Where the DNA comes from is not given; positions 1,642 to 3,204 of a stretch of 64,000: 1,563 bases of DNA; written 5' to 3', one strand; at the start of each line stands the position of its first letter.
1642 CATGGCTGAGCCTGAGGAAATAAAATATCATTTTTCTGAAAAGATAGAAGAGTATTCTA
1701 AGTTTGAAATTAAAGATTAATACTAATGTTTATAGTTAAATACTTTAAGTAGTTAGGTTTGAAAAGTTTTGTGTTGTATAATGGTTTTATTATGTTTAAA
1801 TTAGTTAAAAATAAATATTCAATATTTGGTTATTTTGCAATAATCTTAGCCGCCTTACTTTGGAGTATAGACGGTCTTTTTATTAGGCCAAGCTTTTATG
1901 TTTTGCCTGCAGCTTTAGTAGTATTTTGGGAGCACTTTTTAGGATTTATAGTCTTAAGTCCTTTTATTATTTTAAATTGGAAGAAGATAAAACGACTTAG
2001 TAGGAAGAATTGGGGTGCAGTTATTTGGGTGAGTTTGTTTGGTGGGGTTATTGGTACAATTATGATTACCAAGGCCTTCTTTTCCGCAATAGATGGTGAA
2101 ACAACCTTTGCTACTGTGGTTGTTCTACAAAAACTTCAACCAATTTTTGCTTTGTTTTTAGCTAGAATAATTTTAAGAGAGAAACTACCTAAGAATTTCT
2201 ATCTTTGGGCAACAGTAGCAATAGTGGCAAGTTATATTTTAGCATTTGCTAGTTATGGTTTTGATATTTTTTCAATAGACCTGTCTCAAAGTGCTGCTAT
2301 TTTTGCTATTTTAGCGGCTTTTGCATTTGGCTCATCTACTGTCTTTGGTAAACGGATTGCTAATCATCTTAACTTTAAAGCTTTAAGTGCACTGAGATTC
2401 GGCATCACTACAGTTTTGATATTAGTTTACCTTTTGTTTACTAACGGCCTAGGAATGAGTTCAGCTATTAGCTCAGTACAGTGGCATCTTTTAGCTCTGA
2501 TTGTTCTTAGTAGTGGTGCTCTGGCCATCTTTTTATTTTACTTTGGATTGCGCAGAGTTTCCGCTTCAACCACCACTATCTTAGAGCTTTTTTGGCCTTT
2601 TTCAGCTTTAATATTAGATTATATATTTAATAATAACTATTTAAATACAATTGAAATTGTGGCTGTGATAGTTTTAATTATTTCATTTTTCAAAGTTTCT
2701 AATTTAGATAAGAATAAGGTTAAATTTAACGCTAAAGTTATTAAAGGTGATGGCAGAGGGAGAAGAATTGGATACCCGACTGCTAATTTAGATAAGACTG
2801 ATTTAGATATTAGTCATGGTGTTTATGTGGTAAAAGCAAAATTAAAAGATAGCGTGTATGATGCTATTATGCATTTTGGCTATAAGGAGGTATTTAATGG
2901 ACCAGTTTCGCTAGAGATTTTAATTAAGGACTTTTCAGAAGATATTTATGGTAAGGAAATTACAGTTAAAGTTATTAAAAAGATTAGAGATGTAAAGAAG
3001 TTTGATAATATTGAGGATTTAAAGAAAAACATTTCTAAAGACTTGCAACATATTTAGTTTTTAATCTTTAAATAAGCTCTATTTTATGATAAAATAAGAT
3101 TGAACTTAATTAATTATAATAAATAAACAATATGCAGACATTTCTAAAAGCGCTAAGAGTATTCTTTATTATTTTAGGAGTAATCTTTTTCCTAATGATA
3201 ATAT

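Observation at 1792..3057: DMT/EamA transporter fused to riboflavin kinase: candidate import-and-trap device for riboflavin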

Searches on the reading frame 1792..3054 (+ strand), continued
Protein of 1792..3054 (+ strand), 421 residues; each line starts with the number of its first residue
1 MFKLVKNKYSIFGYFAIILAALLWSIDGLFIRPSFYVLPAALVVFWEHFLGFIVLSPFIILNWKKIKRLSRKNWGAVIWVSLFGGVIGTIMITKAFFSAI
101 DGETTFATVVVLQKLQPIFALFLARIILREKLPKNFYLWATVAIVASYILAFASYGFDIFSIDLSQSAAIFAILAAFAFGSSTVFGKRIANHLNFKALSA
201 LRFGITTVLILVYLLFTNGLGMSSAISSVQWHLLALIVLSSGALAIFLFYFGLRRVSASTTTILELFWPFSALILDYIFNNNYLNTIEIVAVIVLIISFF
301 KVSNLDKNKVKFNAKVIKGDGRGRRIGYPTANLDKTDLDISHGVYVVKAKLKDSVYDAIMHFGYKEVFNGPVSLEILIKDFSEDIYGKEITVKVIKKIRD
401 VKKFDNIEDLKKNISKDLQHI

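Call 24: search_solved_structures(query=window:1792-3054:+, max_evalue=0.01, show_alignments=3)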
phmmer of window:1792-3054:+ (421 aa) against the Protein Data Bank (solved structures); distinct sequences matched with E-value up to 0.01: 13.
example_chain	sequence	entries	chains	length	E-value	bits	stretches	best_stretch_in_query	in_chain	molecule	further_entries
3op1_A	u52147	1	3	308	2.7e-15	60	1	314-417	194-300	Macrolide-efflux protein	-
1mrz_A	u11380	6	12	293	5.1e-15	59.1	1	319-419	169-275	Riboflavin kinase/FMN adenylyltransferase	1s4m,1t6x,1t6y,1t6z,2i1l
1nb0_A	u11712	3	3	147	2.4e-08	37.1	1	314-419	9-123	hypothetical protein FLJ11149 | RIBOFLAVIN KINASE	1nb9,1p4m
1q9s_A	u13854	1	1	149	2.4e-08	37.1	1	314-419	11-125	hypothetical protein FLJ11149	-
5a88_A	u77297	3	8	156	7e-06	29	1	314-419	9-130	RIBOFLAVIN BIOSYNTHESIS PROTEIN RIBF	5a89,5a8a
4uze_A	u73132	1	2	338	4.9e-05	26.3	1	315-419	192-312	RIBOFLAVIN BIOSYNTHESIS PROTEIN RIBF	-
2x0k_A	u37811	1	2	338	4.9e-05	26.2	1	315-419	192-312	RIBOFLAVIN BIOSYNTHESIS PROTEIN RIBF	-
4uzf_A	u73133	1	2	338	4.9e-05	26.2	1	315-419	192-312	RIBOFLAVIN BIOSYNTHESIS PROTEIN RIBF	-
5fnz_A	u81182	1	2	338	6.5e-05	25.8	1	315-419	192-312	RIBOFLAVIN BIOSYNTHESIS PROTEIN RIBF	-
1n05_A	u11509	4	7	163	9.1e-05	25.4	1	309-418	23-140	putative Riboflavin kinase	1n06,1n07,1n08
3zug_A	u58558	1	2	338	0.00012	24.9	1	314-419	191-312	RIBOFLAVIN BIOSYNTHESIS PROTEIN RIBF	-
5fo0_A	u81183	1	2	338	0.00017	24.4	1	315-419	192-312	RIBOFLAVIN BIOSYNTHESIS PROTEIN RIBF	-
5fo1_A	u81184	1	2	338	0.00033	23.5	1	315-419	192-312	RIBOFLAVIN BIOSYNTHESIS PROTEIN RIBF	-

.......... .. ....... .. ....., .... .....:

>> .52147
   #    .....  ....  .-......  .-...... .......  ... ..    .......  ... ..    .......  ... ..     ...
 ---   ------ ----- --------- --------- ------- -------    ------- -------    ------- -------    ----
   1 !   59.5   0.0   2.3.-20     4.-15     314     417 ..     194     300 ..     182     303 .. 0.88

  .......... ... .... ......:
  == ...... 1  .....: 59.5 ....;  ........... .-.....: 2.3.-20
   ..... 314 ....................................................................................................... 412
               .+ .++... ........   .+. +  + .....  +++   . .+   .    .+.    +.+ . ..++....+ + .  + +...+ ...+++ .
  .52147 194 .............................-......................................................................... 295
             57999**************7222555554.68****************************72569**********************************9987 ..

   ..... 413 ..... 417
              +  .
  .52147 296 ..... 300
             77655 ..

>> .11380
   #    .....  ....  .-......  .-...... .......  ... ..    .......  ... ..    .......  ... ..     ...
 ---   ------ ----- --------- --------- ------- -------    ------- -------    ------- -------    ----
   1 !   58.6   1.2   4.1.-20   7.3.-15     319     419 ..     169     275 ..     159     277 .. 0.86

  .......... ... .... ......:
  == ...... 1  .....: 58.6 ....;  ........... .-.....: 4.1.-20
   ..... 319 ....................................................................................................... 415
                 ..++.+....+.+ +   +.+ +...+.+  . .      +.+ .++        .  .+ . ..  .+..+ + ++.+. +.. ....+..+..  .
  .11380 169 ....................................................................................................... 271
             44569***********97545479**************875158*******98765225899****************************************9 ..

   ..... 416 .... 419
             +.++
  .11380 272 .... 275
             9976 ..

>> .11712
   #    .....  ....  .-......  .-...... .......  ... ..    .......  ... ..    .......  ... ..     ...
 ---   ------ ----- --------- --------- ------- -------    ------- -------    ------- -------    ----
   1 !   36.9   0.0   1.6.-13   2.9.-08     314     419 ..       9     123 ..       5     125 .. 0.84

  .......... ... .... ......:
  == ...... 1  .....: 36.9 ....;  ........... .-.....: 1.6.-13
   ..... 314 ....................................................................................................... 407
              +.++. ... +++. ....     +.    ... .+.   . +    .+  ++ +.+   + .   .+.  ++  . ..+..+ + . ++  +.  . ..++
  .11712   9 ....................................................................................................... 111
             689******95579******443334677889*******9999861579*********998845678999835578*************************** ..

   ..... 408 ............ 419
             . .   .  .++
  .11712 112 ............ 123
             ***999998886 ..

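Call 25: fold_search(model_id=the predicted structure, library=pdb)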
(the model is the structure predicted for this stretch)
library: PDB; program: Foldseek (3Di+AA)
matches with E <= 10: 871; with E <= 0.001: 72
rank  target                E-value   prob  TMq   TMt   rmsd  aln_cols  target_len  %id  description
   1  5y78_A                5.3e-08  1.00  0.51  0.66   5.6       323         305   16  Crystal structure of the triose-phosphate/phosphate translocator in complex with inorganic phosphate (released 2017-10-04)
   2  3op1_B                1.5e-07  1.00  0.25  0.34   4.2       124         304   34  Crystal Structure of Macrolide-efflux Protein SP_1110 from Streptococcus pneumoniae (released 2010-09-29)
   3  7paf_A                3.4e-07  1.00  0.54  0.79   3.8       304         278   18  Streptococcus pneumoniae choline importer LicB in lipid nanodiscs (released 2022-03-16)
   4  5i20_E                3.4e-07  1.00  0.53  0.74   4.3       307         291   16  Crystal structure of protein (released 2016-06-01)
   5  5i20_B                4.8e-07  1.00  0.52  0.75   4.1       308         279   16  Crystal structure of protein (released 2016-06-01)
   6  5i20_A                6.0e-07  1.00  0.55  0.78   4.0       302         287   17  Crystal structure of protein (released 2016-06-01)
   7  5i20_C                7.1e-07  1.00  0.51  0.73   5.0       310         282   15  Crystal structure of protein (released 2016-06-01)
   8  6i1r_A                1.2e-06  1.00  0.46  0.60   6.6       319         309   15  Crystal structure of CMP bound CST in an outward facing conformation (released 2019-06-05)
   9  7b0k                  1.4e-06  1.00  0.49  0.76   4.7       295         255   18  Streptococcus pneumoniae LicB bound to choline (released 2022-03-16)
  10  5i20_D                1.6e-06  1.00  0.53  0.75   4.5       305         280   17  Crystal structure of protein (released 2016-06-01)
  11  6i1z_B                1.8e-06  1.00  0.49  0.67   5.5       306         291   14  Outward facing structure of apo CST (released 2019-06-05)
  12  6i1r_B                2.5e-06  1.00  0.51  0.67   5.1       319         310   14  Crystal structure of CMP bound CST in an outward facing conformation (released 2019-06-05)
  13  6i1z_A                3.0e-06  1.00  0.49  0.69   5.5       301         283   16  Outward facing structure of apo CST (released 2019-06-05)
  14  3op1_A                4.9e-06  1.00  0.23  0.32   4.1       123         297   30  Crystal Structure of Macrolide-efflux Protein SP_1110 from Streptococcus pneumoniae (released 2010-09-29)
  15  1s4m_B                7.0e-06  1.00  0.22  0.34   3.4       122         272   31  Crystal structure of flavin binding to FAD synthetase from Thermotoga maritina (released 2004-10-19)
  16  1mrz_B                7.3e-06  1.00  0.21  0.33   2.7       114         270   32  Crystal structure of a flavin binding protein from Thermotoga Maritima, TM379 (released 2003-09-23)
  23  1q9s                  3.3e-05  1.00  0.25  0.69   2.0       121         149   29  Crystal structure of riboflavin kinase with ternary product complex (released 2003-12-16)
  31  1mrz_A                7.6e-05  1.00  0.21  0.32   2.3       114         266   31  Crystal structure of a flavin binding protein from Thermotoga Maritima, TM379 (released 2003-09-23)
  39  1nb0                  1.1e-04  1.00  0.24  0.66   3.0       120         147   29  Crystal Structure of Human Riboflavin Kinase (released 2003-03-11)
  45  5a88_C                1.4e-04  1.00  0.24  0.69   2.2       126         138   26  Crystal structure of the riboflavin kinase module of FAD synthetase from Corynebacterium ammoniagenes in complex with  (released 2015-12-09)
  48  5a88_A                1.6e-04  1.00  0.24  0.66   2.5       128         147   26  Crystal structure of the riboflavin kinase module of FAD synthetase from Corynebacterium ammoniagenes in complex with  (released 2015-12-09)
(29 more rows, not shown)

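Call 30: find_related_loci(query=A1, collection=genome_contigs, flank=10000)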
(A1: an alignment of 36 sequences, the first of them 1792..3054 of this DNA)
Query A1 (421 aa) in genome_contigs; peptide patterns used: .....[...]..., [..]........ (x = any residue, [..] = any of these).
365 stretches matched a pattern; 326 encode a relative of the query (tblastn E <= 1e-3); the best 80 are kept; 80 distinct loci.
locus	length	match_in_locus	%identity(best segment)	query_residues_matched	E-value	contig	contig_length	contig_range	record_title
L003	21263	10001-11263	85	1-421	0e+0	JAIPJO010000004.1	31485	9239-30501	MAG: Patescibacteria group bacterium isolate Tobar14m-G37 Tobar14m-C854, whole genome shotgun sequence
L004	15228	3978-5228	67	2-418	0e+0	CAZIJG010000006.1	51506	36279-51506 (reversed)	MAG TPA_asm: uncultured Gammaproteobacteria bacterium isolate SRP191223_co1_20 genome assembly, contig: NODE_400_length_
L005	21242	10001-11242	64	6-419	3e-178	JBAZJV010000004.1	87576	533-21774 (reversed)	MAG: Patescibacteria group bacterium isolate SO_2017_LW4_128 scaffold_813_c1_LW137-91_2017, whole genome shotgun sequenc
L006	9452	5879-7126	65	7-421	2e-170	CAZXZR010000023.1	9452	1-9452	MAG TPA_asm: uncultured Gammaproteobacteria bacterium isolate SRP098346_co1_171 genome assembly, contig: NODE_9500_lengt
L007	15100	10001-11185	64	24-418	3e-167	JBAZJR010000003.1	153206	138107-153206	MAG: Patescibacteria group bacterium isolate SO_2017_LW4_124 scaffold_340_c1_LW137-91_2017, whole genome shotgun sequenc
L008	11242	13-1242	63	13-421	8e-167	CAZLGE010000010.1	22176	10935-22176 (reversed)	MAG TPA_asm: uncultured Gammaproteobacteria bacterium isolate binchicken_co269_228 genome assembly, contig: NODE_2089_le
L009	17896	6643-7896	61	5-421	7e-166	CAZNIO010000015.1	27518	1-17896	MAG TPA_asm: uncultured Gammaproteobacteria bacterium isolate binchicken_co181_33 genome assembly, contig: NODE_2424_len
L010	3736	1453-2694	60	7-419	2e-168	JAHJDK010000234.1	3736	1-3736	MAG: Nanoarchaeota archaeon isolate Modern_marine.mb.57 Modern_marine.mb.57_k141_2353514, whole genome shotgun sequence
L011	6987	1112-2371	62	2-417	1e-161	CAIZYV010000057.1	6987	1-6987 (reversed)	Candidatus Falkowbacteria bacterium isolate Loc090907-5m_bin-395 genome assembly, contig: bin-395:057/114, whole genome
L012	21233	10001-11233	63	10-419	8e-161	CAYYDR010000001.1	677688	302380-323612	MAG TPA_asm: uncultured Gammaproteobacteria bacterium isolate SRP302447_co2_591 genome assembly, contig: NODE_22_length_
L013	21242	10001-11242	60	7-419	1e-160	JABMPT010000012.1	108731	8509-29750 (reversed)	MAG: Candidatus Woesearchaeota archaeon isolate bin.69 k141_6329728, whole genome shotgun sequence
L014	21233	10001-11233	62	10-419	1e-160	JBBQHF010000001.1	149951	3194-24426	MAG: Patescibacteria group bacterium isolate Co_metawrap_919 Cmw_919_k141_28406360_length_149951_cov_14.9993, whole geno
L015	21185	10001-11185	63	24-417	4e-160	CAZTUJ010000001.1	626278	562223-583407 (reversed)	MAG TPA_asm: uncultured Gammaproteobacteria bacterium isolate SRP272421_co2_96 genome assembly, contig: NODE_1_length_62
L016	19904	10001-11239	62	10-421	5e-159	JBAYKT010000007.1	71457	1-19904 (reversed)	MAG: Patescibacteria group bacterium isolate SO_2016_GW1_86 scaffold00828_OW334_2016, whole genome shotgun sequence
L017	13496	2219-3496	60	2-421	8e-158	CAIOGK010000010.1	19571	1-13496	Candidatus Falkowbacteria bacterium isolate Loclat_bin-04004 genome assembly, contig: bin-04004:010/137, whole genome sh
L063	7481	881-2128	54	2-418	4e-131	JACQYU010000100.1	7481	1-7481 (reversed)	MAG: Candidatus Falkowbacteria bacterium isolate NC_groundwater_1549_Pr4_S-0.65um_40_6 SR1-18-Sp65_coassembly_scaffold_6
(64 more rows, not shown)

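Call 87: find_encoding_contigs(protein=P0090, flank=10000, max_places=1)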
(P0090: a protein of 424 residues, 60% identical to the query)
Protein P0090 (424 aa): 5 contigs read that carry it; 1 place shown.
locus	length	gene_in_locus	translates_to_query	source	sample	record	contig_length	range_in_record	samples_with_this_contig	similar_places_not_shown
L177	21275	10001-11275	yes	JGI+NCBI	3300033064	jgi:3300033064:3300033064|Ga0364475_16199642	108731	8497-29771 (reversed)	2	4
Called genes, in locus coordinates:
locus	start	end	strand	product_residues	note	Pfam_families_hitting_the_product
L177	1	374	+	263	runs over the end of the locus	PF08696:Dna2, PF12705:PDDEXK_1, PF01930:Cas_Cas4 (weak)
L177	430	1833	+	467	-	PF00391:PEP-utilizers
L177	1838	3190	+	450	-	PF00391:PEP-utilizers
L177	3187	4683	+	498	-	PF00391:PEP-utilizers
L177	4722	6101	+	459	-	PF00391:PEP-utilizers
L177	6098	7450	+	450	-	PF00391:PEP-utilizers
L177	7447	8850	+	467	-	PF00391:PEP-utilizers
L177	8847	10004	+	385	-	PF00391:PEP-utilizers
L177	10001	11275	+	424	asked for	PF00892:EamA, PF01687:Flavokinase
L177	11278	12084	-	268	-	PF01978:TrmB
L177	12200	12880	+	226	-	-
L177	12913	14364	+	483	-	PF00391:PEP-utilizers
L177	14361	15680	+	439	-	PF00391:PEP-utilizers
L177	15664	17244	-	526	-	PF01978:TrmB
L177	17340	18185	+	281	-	-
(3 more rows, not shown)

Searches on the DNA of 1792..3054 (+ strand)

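Call 49: search_rna_families(sources=[L075, L078, L080, L081, L082, L087], threshold=gathering)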
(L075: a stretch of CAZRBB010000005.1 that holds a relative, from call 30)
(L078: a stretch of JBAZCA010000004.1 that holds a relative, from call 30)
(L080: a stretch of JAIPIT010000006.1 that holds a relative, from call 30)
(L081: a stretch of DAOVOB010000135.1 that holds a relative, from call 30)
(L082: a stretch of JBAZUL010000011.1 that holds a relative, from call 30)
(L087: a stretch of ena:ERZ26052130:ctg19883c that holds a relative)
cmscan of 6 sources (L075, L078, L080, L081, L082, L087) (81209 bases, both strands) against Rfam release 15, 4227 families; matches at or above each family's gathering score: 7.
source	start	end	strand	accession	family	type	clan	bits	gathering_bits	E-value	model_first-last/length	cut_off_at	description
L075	1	172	+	RF00177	SSU_rRNA_bacteria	Gene; rRNA;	CL00111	134.3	50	2.7e-38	1352-1533/1533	5'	Bacterial small subunit ribosomal RNA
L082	12726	12812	+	RF00005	tRNA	Gene; tRNA;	CL00001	59.6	29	2.9e-10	1-71/71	no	tRNA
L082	11925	11996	-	RF00005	tRNA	Gene; tRNA;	CL00001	59.3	29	3.6e-10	1-71/71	no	tRNA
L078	17487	17558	-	RF00005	tRNA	Gene; tRNA;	CL00001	58.4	29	6e-10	1-71/71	no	tRNA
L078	18416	18502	+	RF00005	tRNA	Gene; tRNA;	CL00001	57.7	29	9.5e-10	1-71/71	no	tRNA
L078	18231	18317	+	RF00005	tRNA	Gene; tRNA;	CL00001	56.3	29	2.4e-09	1-71/71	no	tRNA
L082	12904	12990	+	RF00005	tRNA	Gene; tRNA;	CL00001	50.5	29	9.1e-08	1-71/71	no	tRNA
